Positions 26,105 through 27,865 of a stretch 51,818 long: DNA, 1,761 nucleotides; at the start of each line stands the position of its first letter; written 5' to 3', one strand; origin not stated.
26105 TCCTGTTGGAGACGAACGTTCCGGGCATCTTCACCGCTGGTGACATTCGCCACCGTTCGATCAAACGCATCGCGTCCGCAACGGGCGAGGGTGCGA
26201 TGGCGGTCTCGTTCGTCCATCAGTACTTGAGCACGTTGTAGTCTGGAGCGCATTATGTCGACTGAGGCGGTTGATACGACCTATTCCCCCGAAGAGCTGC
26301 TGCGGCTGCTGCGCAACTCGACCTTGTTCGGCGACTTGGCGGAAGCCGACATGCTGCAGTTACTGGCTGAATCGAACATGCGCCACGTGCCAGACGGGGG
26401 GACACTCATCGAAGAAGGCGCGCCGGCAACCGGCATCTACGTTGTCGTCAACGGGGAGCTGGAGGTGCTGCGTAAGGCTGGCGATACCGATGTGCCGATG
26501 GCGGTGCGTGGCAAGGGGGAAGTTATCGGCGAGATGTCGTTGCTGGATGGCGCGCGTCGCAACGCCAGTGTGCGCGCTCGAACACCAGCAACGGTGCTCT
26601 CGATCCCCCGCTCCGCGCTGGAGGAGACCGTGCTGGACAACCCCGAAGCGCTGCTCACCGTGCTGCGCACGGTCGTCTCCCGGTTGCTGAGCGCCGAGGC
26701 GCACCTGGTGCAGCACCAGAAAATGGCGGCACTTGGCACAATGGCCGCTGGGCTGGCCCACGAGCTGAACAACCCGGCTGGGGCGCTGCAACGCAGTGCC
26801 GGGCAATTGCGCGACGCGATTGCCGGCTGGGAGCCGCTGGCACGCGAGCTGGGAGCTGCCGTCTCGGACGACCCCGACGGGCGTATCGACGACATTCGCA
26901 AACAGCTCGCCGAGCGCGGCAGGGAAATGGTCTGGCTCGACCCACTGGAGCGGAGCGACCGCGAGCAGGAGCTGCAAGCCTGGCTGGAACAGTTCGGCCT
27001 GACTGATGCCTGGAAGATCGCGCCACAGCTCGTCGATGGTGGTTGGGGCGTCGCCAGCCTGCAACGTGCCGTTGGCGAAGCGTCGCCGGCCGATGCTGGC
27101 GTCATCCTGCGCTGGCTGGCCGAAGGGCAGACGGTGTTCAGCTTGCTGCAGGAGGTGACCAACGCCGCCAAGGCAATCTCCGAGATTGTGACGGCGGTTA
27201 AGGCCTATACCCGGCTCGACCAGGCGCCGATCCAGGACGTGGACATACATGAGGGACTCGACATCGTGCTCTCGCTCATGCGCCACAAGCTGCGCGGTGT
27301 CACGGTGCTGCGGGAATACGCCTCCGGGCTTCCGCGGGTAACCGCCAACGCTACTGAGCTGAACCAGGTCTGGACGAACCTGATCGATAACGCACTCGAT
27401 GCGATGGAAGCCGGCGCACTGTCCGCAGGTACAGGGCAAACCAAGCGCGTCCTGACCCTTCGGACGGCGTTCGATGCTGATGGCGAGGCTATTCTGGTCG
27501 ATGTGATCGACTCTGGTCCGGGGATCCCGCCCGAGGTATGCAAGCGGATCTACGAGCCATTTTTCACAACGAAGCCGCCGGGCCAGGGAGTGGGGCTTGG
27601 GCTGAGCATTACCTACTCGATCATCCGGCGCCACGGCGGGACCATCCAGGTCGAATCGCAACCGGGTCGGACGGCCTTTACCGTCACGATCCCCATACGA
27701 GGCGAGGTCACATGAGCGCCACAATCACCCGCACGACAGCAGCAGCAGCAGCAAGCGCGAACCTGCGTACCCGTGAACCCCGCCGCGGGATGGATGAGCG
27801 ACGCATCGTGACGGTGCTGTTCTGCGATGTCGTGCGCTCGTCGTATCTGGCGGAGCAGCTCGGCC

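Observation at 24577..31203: Tightly packed cassette: receiver-fused flavoprotein, cNMP-binding histidine kinase and cyclase/P-loop/TPR protein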

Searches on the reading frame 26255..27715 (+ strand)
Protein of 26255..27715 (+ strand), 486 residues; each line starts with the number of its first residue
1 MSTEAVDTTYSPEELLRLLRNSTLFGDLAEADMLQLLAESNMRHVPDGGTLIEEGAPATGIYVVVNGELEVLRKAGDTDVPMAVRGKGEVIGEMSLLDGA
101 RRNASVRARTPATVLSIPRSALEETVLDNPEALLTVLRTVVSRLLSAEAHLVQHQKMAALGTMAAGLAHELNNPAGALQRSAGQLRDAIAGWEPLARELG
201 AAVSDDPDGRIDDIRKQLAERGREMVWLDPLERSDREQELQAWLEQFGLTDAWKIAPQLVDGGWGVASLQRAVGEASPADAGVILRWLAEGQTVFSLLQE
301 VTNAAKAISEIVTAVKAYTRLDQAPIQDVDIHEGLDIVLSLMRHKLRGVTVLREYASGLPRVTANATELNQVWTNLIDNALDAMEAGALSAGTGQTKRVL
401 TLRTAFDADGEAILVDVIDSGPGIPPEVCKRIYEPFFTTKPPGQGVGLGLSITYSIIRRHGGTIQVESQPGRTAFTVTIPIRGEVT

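Call 3: search_protein_families(library=pfam, proteins=[window:26255-27715:+], max_evalue=0.01)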
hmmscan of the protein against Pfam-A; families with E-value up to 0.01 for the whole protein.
window:26255-27715:+ (486 aa): 3 families
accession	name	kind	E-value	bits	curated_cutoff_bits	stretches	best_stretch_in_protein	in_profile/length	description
PF02518.31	HATPase_c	-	2.2e-23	83.2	26.4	1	366-481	3-109/111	Histidine kinase-, DNA gyrase B-, and HSP90-like ATPase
PF00027.35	cNMP_binding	-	2.6e-19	69.4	27.5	1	43-126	2-86/89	Cyclic nucleotide-binding domain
PF14501.12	HATPase_c_5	-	0.0015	18.9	22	1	367-480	4-102/102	GHKL domain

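Call 4: search_protein_families(library=ncbifam, proteins=[window:26255-27715:+], max_evalue=0.01)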
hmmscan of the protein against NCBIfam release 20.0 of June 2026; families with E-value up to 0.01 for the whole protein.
window:26255-27715:+ (486 aa): 82 families (the best 25 are shown)
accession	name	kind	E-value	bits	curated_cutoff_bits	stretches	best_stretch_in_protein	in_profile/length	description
NF038348.1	T2SS_HK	subfamily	5.2e-45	153.9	450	2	294-482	397-574/574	histidine kinase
NF052574.1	HisKinEspCMyxo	equivalog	4.8e-43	147.4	1200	2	296-480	458-636/785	serine histidine kinase EspC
NF008468.0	PRK11360.1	equivalog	1.1e-38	133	646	2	298-482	434-609/616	two-component system sensor histidine kinase AtoS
NF046026.1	HisKinCckACaul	equivalog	8.1e-37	126.7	1000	2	291-482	334-533/678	cell cycle histidine kinase CckA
NF010411.0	PRK13837.1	equivalog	2e-36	125.3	647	2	296-483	487-677/828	two-component system VirA-like sensor kinase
NF046020.1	HisKinCckABruc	equivalog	1.9e-34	118.7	1000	2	296-480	517-706/868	cell cycle histidine kinase CckA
NF052573.1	HisKinEspAMyxo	equivalog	1.2e-33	116.2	1400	2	295-478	429-608/755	serine histidine kinase EspA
NF047466.1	hybrid_RR_LvrB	exception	2.1e-29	102.9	500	2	297-481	190-376/377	hybrid histidine kinase/response regulator LvrB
NF007688.0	PRK10364.1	equivalog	7.2e-29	100.8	479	2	300-482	285-452/460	two-component system sensor histidine kinase ZraS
NF010076.0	PRK13557.1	subfamily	8.4e-28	97.1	631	2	298-480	206-393/540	histidine kinase famiy protein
NF008293.1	PRK11073.1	equivalog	4.9e-27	95.1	240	1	330-482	198-348/349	nitrogen regulation protein NR(II)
NF047497.1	HK_LIC_12097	equivalog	1.9e-24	86.1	500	2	300-481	197-366/367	LIC_12097 family sensor histidine kinase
TIGR02938.1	nifL_nitrog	equivalog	7.1e-24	84.2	242.45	1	292-470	311-482/494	nitrogen fixation negative regulator NifL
NF041777.1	sens_FixL_Rhizob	equivalog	5.2e-23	81.4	850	2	353-481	363-481/485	sensor protein FixL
NF047794.1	HisKinPtgB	equivalog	4.4e-21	74.8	1000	2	293-474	478-647/656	two-component system sensor histidine kinase PgtB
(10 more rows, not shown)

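Call 19: search_protein_families(library=pfam, alignment_id=A2, max_evalue=0.001)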
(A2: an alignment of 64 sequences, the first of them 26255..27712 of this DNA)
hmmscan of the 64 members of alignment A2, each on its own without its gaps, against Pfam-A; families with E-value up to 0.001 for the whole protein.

A. member 1, window:26255-27712:+ (486 aa): 2 families
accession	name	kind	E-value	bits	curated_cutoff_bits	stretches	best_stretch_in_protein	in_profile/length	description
PF02518.31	HATPase_c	-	2.2e-23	83.2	26.4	1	366-481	3-109/111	Histidine kinase-, DNA gyrase B-, and HSP90-like ATPase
PF00027.35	cNMP_binding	-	2.6e-19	69.4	27.5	1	43-126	2-86/89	Cyclic nucleotide-binding domain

B. families by the number of members that match (of 64 scanned): 14 families
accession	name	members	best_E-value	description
PF02518.31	HATPase_c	64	2.6e-28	Histidine kinase-, DNA gyrase B-, and HSP90-like ATPase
PF00027.35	cNMP_binding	56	1.1e-21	Cyclic nucleotide-binding domain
PF14501.12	HATPase_c_5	50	1.8e-08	GHKL domain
PF00512.31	HisKA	17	2.4e-06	His Kinase A (phospho-acceptor) domain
PF13581.12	HATPase_c_2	4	0.00033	Histidine kinase-like ATPase domain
PF00989.32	PAS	3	1.8e-15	PAS fold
PF13426.13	PAS_9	3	5.7e-15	PAS domain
PF08448.16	PAS_4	3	1e-10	PAS fold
PF13188.13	PAS_8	3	9.1e-07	PAS domain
PF13589.12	HATPase_c_3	2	0.00011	Histidine kinase-, DNA gyrase B-, and HSP90-like ATPase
PF00072.30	Response_reg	1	1.7e-30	Response regulator receiver domain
PF24820.1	Diguanyl_cycl_sensor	1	2.3e-06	Diguanylate cyclase-like sensor domain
PF22699.1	GMIP-like_FCH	1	6.9e-05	GEM-interacting protein-like, FCH domain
PF07730.19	HisKA_3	1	0.00068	Histidine kinase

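Call 59: search_solved_structures(query=window:26255-27712:+, show_alignments=2, max_evalue=0.00001)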
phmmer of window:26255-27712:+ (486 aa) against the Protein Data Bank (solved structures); distinct sequences matched with E-value up to 0.00001: 111 (the best 60 are shown).
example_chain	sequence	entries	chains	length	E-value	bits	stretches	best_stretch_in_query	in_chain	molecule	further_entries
5idj_A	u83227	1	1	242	7.9e-31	110.5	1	293-481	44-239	Histidine kinase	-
5idm_A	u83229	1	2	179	8.8e-26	93.8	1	339-481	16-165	Cell cycle histidine kinase CckA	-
8vc9_A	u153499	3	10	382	2.6e-22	82.4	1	368-481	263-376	Leptospira virulence regulator B (LvrB) | histidine kinase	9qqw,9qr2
9jfj_A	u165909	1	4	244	6.6e-21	77.8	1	296-481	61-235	Sensor histidine kinase ZraS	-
4gcz_A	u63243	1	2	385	1.8e-18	69.7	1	357-482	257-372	Blue-light photoreceptor, Sensor protein fixL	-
8a7f_A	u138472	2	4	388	2.5e-18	69.3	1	357-482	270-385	Putative Sensory box protein,Sensor protein FixL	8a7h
8a3u_A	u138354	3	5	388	2.6e-18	69.2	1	357-482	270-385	Putative Sensory box protein,Sensor protein FixL | Putative Sensory box protein,Putative Sensory box protein,Sensor protein FixL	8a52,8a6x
1r62_A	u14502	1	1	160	4.5e-18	68.4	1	330-482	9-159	Nitrogen regulation protein NR(II)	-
3a0r_A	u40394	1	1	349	4.6e-16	61.8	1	288-481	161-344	Sensor protein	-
9qq6_A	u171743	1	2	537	6e-16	61.4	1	294-469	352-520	histidine kinase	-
9qjg_A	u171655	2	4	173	2.7e-15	59.3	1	367-481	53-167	histidine kinase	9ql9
9p6i_A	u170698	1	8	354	8.6e-15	57.6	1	408-482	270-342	histidine kinase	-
9ya0_MA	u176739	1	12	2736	2.8e-13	52.6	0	9-123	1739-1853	PCR12, TGME49_219070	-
5ezr_A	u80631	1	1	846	1.1e-12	50.7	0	18-163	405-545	cGMP-dependent protein kinase, putative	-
4rz7_A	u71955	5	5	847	1.1e-12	50.7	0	18-163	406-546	cGMP-dependent protein kinase, putative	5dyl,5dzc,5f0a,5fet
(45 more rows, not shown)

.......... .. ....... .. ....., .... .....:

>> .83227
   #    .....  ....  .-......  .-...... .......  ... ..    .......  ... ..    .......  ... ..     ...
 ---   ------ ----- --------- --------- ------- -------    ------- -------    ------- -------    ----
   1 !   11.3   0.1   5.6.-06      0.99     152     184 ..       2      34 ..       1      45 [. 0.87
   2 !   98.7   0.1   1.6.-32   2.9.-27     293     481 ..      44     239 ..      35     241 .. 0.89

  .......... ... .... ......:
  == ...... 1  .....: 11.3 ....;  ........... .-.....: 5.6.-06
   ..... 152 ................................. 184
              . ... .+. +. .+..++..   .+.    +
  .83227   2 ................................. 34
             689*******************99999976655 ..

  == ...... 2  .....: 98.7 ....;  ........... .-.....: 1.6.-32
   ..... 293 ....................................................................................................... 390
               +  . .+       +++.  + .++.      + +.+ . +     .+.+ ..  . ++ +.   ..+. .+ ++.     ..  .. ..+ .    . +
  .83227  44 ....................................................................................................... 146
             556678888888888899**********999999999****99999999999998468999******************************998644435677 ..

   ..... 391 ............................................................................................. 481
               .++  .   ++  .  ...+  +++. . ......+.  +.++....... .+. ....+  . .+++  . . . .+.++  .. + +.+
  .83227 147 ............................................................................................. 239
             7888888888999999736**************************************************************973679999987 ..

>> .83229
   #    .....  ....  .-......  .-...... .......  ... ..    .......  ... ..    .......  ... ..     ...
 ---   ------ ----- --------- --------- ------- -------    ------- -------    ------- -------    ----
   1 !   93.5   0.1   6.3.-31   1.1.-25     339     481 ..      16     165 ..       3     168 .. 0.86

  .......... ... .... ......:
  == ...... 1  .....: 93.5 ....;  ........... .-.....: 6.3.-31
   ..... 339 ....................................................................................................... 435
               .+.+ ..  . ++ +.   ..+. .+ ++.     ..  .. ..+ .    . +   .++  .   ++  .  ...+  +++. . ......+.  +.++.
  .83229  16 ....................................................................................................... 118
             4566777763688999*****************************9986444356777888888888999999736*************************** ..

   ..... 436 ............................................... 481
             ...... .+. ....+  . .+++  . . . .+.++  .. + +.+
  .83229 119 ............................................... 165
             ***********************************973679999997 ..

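Call 77: find_homologous_proteins(query=window:26255-27712:+, max_evalue=1e-30)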
Query window:26255-27712:+ (486 aa): 7997 proteins with E <= 1e-30 among 8000 candidates; the best 120 are listed.
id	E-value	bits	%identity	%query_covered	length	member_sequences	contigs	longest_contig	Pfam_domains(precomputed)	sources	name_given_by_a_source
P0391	0.0e+0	1055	100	100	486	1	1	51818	PF02518.32,PF00027.36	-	-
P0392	4.9e-248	841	81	98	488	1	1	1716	PF02518.32,PF00027.36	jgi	jgi:signal transduction histidine kinase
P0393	8.0e-235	798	76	99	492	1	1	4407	PF02518.32,PF00027.36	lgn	-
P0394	1.3e-146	507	56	97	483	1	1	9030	PF02518.32,PF00027.36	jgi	jgi:signal transduction histidine kinase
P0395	7.6e-146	505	53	98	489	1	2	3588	PF02518.32,PF00027.36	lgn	-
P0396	5.0e-139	482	49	97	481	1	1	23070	PF02518.32,PF00027.36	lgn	-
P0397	6.6e-139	482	52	96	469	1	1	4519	PF02518.32,PF00027.36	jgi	jgi:signal transduction histidine kinase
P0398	8.2e-138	478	54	97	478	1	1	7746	PF02518.32,PF00027.36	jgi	jgi:signal transduction histidine kinase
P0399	5.7e-136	472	50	94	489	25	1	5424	PF02518.32,PF00027.36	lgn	-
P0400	5.8e-134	465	49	97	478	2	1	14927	PF02518.32,PF00027.36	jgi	jgi:signal transduction histidine kinase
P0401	1.1e-133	464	50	96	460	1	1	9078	PF02518.32,PF00027.36,PF14501.13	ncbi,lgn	-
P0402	4.3e-133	462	48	96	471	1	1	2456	PF02518.32,PF00027.36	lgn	-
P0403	2.1e-132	460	-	-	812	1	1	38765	PF02518.32,PF00512.32,PF13589.13,PF00027.36,PF14501.13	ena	-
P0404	7.9e-132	458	51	94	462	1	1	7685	PF02518.32,PF00027.36,PF14501.13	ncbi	-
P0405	2.0e-131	457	49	97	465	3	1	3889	PF02518.32,PF00027.36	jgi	jgi:signal transduction histidine kinase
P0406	4.3e-131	456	49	98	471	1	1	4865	PF02518.32,PF00027.36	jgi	jgi:signal transduction histidine kinase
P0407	4.8e-131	456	50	97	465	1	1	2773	PF02518.32,PF00027.36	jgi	jgi:signal transduction histidine kinase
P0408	7.7e-131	455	51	96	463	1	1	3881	PF02518.32,PF00027.36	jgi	jgi:signal transduction histidine kinase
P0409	9.9e-131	455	51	97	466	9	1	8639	PF02518.32,PF00027.36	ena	-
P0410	1.1e-130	455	49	96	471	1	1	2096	PF02518.32,PF00027.36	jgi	jgi:signal transduction histidine kinase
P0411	1.7e-130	454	48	96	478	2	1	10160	PF02518.32,PF00027.36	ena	-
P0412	3.1e-130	453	48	97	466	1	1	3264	PF02518.32,PF00027.36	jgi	jgi:signal transduction histidine kinase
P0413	3.3e-130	453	50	95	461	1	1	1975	PF02518.32,PF00027.36,PF14501.13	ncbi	-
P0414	3.4e-130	453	48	95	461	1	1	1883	PF02518.32,PF00027.36,PF14501.13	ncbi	-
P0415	4.2e-130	453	50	95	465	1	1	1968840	PF02518.32,PF00027.36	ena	-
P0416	8.8e-130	452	49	96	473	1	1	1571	PF02518.32,PF00027.36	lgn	-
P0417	1.2e-129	451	49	96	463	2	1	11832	PF02518.32,PF00027.36,PF14501.13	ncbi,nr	ncbi:MAG: cyclic nucleotide-binding domain-containing protein [Chloroflexi bacterium]|nr:cyclic nucl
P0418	1.3e-129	451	50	95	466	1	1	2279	PF02518.32,PF00027.36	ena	-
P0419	1.4e-129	451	49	96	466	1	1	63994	PF02518.32,PF00027.36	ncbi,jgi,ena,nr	ncbi:MAG TPA: ATP-binding protein [Anaerolineae bacterium]|nr:ATP-binding protein [Anaerolineae bact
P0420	2.0e-129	450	49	96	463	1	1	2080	PF02518.32,PF00027.36,PF14501.13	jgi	-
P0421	2.8e-129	450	49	99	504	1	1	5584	PF02518.32,PF00027.36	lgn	-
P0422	2.9e-129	450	49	95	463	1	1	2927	PF02518.32,PF00027.36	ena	-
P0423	3.6e-129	450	50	96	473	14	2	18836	PF02518.32,PF00027.36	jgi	jgi:signal transduction histidine kinase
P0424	4.3e-129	449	50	96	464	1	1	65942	PF02518.32,PF00027.36,PF14501.13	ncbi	-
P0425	8.2e-129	448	50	96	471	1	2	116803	PF02518.32,PF00027.36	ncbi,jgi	-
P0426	9.9e-129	448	50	96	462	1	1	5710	PF02518.32,PF00027.36,PF14501.13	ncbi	-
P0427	1.2e-128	448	47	96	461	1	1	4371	PF02518.32,PF00027.36,PF14501.13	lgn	-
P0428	1.4e-128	448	49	96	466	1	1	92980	PF02518.32,PF00027.36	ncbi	-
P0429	1.4e-128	448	49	96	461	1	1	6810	PF02518.32,PF00027.36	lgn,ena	-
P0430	1.7e-128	447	49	96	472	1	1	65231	PF02518.32,PF00027.36,PF14501.13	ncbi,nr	ncbi:MAG: cyclic nucleotide-binding domain-containing protein [Chloroflexi bacterium]|nr:cyclic nucl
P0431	2.7e-128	447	49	97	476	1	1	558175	PF02518.32,PF00027.36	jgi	jgi:signal transduction histidine kinase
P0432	3.3e-128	446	48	96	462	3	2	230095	PF02518.32,PF00027.36,PF14501.13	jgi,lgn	jgi:signal transduction histidine kinase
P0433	3.3e-128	446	48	96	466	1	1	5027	PF02518.32,PF00027.36,PF14501.13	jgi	jgi:signal transduction histidine kinase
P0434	3.6e-128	446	48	96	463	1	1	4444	PF02518.32,PF00027.36,PF14501.13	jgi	jgi:signal transduction histidine kinase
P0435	3.9e-128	446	47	97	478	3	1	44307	PF02518.32,PF00027.36,PF14501.13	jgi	jgi:signal transduction histidine kinase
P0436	5.4e-128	446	49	96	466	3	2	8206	PF02518.32,PF00027.36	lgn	-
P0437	8.4e-128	445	51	86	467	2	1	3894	PF02518.32,PF00027.36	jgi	jgi:signal transduction histidine kinase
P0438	8.5e-128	445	48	96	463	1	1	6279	PF02518.32,PF00027.36,PF14501.13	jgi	-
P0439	9.6e-128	445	49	95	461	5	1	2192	PF02518.32,PF00027.36,PF14501.13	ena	-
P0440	1.0e-127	445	49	95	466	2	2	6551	PF02518.32,PF00027.36,PF14501.13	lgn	-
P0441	1.2e-127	445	48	96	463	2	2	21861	PF02518.32,PF00027.36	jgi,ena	-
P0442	1.2e-127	445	49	96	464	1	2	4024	PF02518.32,PF00027.36,PF14501.13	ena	-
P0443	1.2e-127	445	49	94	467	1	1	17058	PF02518.32,PF00027.36,PF14501.13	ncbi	-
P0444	1.3e-127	444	49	96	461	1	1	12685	PF02518.32,PF00027.36,PF14501.13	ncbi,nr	ncbi:MAG: cyclic nucleotide-binding domain-containing protein [Chloroflexota bacterium]|nr:cyclic nu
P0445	1.5e-127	444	47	96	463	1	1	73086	PF02518.32,PF00027.36,PF14501.13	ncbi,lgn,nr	ncbi:MAG: cyclic nucleotide-binding domain-containing protein [Chloroflexi bacterium]|nr:cyclic nucl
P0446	1.6e-127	444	48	91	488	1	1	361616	PF02518.32,PF00027.36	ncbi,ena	-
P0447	1.8e-127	444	49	95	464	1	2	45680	PF02518.32,PF00027.36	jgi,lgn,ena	-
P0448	2.0e-127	444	48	96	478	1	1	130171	PF02518.32,PF00027.36,PF14501.13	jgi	jgi:signal transduction histidine kinase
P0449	2.1e-127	444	46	96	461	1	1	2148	PF02518.32,PF00027.36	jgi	-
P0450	3.0e-127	443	47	96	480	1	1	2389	PF02518.32,PF00027.36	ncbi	ncbi:MAG TPA: ATP-binding protein [Anaerolineae bacterium]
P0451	4.5e-127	443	51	95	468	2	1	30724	PF02518.32,PF00027.36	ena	-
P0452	4.9e-127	443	48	96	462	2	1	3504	PF02518.32,PF00027.36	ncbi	-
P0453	5.1e-127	442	52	90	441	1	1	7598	PF02518.32,PF00027.36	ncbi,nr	ncbi:MAG: cyclic nucleotide-binding domain-containing protein [Chloroflexi bacterium]|nr:cyclic nucl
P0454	7.3e-127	442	48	96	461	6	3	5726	PF02518.32,PF00027.36,PF14501.13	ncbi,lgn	ncbi:MAG TPA: ATP-binding protein [Anaerolineae bacterium]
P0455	7.8e-127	442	48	96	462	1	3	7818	PF02518.32,PF00027.36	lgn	-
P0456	8.6e-127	442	48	96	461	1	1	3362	PF02518.32,PF00027.36,PF14501.13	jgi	jgi:signal transduction histidine kinase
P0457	8.9e-127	442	49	96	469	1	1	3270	PF02518.32,PF00027.36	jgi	jgi:signal transduction histidine kinase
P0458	1.1e-126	441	48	96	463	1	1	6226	PF02518.32,PF00027.36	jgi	jgi:signal transduction histidine kinase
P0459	1.1e-126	441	50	95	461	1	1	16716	PF02518.32,PF00027.36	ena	-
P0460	1.5e-126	441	49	95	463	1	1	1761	PF02518.32,PF00027.36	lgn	-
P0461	1.7e-126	441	51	95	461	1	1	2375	PF02518.32,PF00027.36,PF14501.13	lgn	-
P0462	1.9e-126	441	-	-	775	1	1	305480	PF02518.32,PF00512.32,PF13589.13,PF00027.36,PF14501.13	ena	-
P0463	2.0e-126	441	49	96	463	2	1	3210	PF02518.32,PF00027.36,PF14501.13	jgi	jgi:signal transduction histidine kinase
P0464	2.4e-126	440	48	96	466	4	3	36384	PF02518.32,PF00027.36,PF14501.13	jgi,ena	-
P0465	2.5e-126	440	47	96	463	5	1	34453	PF02518.32,PF00027.36,PF14501.13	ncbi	-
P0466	2.5e-126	440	48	96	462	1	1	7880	PF02518.32,PF00027.36,PF14501.13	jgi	-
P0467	2.5e-126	440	48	96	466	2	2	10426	PF02518.32,PF00027.36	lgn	-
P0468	3.0e-126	440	48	96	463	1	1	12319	PF02518.32,PF00027.36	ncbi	-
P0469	3.1e-126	440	48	96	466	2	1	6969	PF02518.32,PF00027.36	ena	-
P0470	4.2e-126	439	49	95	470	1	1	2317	PF02518.32,PF00027.36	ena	-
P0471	4.9e-126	439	50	96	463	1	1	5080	PF02518.32,PF00027.36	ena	-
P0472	4.9e-126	439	52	96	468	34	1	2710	PF02518.32,PF00027.36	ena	-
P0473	4.9e-126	439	50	96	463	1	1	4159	PF02518.32,PF00027.36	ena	-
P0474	5.0e-126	439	48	95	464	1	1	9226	PF02518.32,PF00027.36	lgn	-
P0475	5.3e-126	439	48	96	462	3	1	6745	PF02518.32,PF00027.36,PF14501.13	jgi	jgi:signal transduction histidine kinase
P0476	5.7e-126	439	50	96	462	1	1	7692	PF02518.32,PF00027.36,PF14501.13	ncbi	-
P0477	6.8e-126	439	50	95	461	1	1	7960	PF02518.32,PF00027.36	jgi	jgi:signal transduction histidine kinase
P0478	6.9e-126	439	49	98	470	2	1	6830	PF02518.32,PF00027.36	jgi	jgi:signal transduction histidine kinase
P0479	7.1e-126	439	49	96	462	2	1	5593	PF02518.32,PF00027.36,PF14501.13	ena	-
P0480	7.7e-126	439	48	96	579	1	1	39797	PF02148.26,PF02518.32,PF00027.36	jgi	jgi:signal transduction histidine kinase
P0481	8.4e-126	438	49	96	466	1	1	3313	PF02518.32,PF00027.36,PF14501.13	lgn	-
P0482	9.0e-126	438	50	96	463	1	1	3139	PF02518.32,PF00027.36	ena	-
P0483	9.8e-126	438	47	97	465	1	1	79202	PF02518.32,PF00027.36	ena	-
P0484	1.1e-125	438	49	95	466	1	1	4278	PF02518.32,PF00027.36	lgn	-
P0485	1.2e-125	438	49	96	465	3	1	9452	PF02518.32,PF00027.36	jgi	jgi:signal transduction histidine kinase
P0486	1.3e-125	438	48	96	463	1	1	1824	PF02518.32,PF00027.36,PF14501.13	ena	-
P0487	1.3e-125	438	47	96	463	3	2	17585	PF02518.32,PF00027.36,PF14501.13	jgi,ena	jgi:signal transduction histidine kinase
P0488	1.7e-125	437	47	96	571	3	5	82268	PF02148.26,PF02518.32,PF00027.36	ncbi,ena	ncbi:MAG TPA: ATP-binding protein [Chloroflexia bacterium]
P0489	1.7e-125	437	48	96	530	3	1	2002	PF02148.26,PF02518.32,PF00027.36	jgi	jgi:signal transduction histidine kinase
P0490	2.0e-125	437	48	96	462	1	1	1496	PF02518.32,PF00027.36,PF14501.13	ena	-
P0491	2.2e-125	437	47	96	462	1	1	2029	PF02518.32,PF00027.36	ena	-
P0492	2.6e-125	437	48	96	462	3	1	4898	PF02518.32,PF00027.36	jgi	jgi:signal transduction histidine kinase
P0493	2.7e-125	437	48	96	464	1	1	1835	PF02518.32,PF00027.36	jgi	jgi:signal transduction histidine kinase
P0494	3.1e-125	437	49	95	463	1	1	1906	PF02518.32,PF00027.36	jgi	jgi:signal transduction histidine kinase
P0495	3.3e-125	437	50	96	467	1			PF02518.32,PF00027.36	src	-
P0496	3.4e-125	436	49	95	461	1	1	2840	PF02518.32,PF00027.36,PF14501.13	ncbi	-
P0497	3.8e-125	436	48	96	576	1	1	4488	PF02148.26,PF02518.32,PF00027.36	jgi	jgi:signal transduction histidine kinase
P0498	4.2e-125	436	47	98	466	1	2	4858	PF02518.32,PF00027.36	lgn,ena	-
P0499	4.4e-125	436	47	96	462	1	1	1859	PF02518.32,PF00027.36,PF14501.13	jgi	-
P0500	4.5e-125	436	47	96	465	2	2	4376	PF02518.32,PF00512.32,PF00027.36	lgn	-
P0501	4.9e-125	436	48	96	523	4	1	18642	PF02148.26,PF02518.32,PF00027.36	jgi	jgi:signal transduction histidine kinase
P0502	4.9e-125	436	47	96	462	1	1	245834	PF02518.32,PF00027.36,PF14501.13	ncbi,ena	-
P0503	4.9e-125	436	49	96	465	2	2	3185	PF02518.32,PF00027.36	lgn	-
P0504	5.0e-125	436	48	96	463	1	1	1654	PF02518.32,PF00027.36,PF14501.13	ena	-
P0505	5.5e-125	436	50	96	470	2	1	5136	PF02518.32,PF00027.36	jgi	jgi:signal transduction histidine kinase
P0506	5.6e-125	436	50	95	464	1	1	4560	PF02518.32,PF00027.36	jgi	jgi:signal transduction histidine kinase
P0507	5.8e-125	436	47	98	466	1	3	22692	PF02518.32,PF00027.36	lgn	-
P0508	5.8e-125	436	49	94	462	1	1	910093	PF02518.32,PF00027.36,PF14501.13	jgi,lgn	jgi:signal transduction histidine kinase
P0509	7.8e-125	435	48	96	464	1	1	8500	PF02518.32,PF00027.36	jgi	jgi:signal transduction histidine kinase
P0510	1.1e-124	435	47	96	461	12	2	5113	PF02518.32,PF00027.36,PF14501.13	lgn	-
